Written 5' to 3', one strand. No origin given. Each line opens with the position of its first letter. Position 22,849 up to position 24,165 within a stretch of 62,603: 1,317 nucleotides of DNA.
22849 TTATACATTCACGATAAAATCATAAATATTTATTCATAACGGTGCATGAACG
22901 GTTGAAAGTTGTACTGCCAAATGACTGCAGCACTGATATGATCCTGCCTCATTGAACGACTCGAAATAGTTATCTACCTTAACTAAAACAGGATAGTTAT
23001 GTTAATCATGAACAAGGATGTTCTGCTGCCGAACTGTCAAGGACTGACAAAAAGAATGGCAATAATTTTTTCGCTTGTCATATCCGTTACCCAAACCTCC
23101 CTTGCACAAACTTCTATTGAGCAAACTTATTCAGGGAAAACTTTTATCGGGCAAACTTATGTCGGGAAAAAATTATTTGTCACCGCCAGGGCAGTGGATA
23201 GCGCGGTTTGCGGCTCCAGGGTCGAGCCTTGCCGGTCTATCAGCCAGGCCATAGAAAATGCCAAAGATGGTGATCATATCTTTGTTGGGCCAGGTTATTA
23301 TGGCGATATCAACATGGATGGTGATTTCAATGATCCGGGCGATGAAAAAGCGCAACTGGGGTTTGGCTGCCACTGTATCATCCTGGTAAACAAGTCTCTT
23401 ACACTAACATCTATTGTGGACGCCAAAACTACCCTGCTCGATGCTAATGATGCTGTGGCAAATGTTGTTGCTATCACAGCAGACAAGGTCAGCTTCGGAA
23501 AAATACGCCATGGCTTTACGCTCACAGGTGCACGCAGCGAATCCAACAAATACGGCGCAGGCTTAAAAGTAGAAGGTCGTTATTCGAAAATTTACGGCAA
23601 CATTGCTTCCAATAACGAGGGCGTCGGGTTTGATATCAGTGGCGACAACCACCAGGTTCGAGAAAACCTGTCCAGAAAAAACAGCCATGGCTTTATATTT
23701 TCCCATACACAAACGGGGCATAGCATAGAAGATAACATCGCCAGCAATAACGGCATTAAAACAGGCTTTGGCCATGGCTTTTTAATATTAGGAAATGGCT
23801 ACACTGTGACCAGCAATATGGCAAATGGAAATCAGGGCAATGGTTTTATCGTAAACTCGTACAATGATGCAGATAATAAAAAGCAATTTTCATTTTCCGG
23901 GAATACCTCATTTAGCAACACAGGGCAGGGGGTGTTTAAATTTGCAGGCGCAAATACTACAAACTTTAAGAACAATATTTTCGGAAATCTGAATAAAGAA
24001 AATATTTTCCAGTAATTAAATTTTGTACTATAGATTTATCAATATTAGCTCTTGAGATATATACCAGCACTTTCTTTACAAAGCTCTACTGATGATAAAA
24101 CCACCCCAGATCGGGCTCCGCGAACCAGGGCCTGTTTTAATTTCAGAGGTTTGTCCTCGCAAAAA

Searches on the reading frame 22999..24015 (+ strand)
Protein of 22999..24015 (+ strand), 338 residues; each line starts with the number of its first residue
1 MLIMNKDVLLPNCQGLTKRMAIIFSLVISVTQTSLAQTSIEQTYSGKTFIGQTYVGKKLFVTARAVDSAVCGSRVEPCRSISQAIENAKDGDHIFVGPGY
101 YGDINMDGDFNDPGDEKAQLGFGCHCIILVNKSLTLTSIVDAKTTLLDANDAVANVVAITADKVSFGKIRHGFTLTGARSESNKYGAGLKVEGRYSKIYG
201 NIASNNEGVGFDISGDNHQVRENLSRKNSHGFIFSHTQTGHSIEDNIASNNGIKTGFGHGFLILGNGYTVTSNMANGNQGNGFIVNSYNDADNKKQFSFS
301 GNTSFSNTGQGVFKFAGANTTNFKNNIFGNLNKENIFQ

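Call 8: search_protein_families(library=pfam, proteins=[window:22999-24015:+], max_evalue=0.001)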
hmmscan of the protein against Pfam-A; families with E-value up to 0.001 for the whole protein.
window:22999-24015:+ (338 aa): 2 families
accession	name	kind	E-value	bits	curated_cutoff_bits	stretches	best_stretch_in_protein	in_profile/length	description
PF13229.12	Beta_helix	-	6.3e-05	23.1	25.9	1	173-271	57-154/158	Right handed beta helix region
PF07602.17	DUF1565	-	0.00016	21.6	20.3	1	69-252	6-199/257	Protein of unknown function (DUF1565)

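Call 35: search_protein_families(library=ncbifam, proteins=[window:22999-24015:+], max_evalue=0.001)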
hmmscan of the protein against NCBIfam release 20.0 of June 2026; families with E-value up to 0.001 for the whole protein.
window:22999-24015:+ (338 aa): 0 families
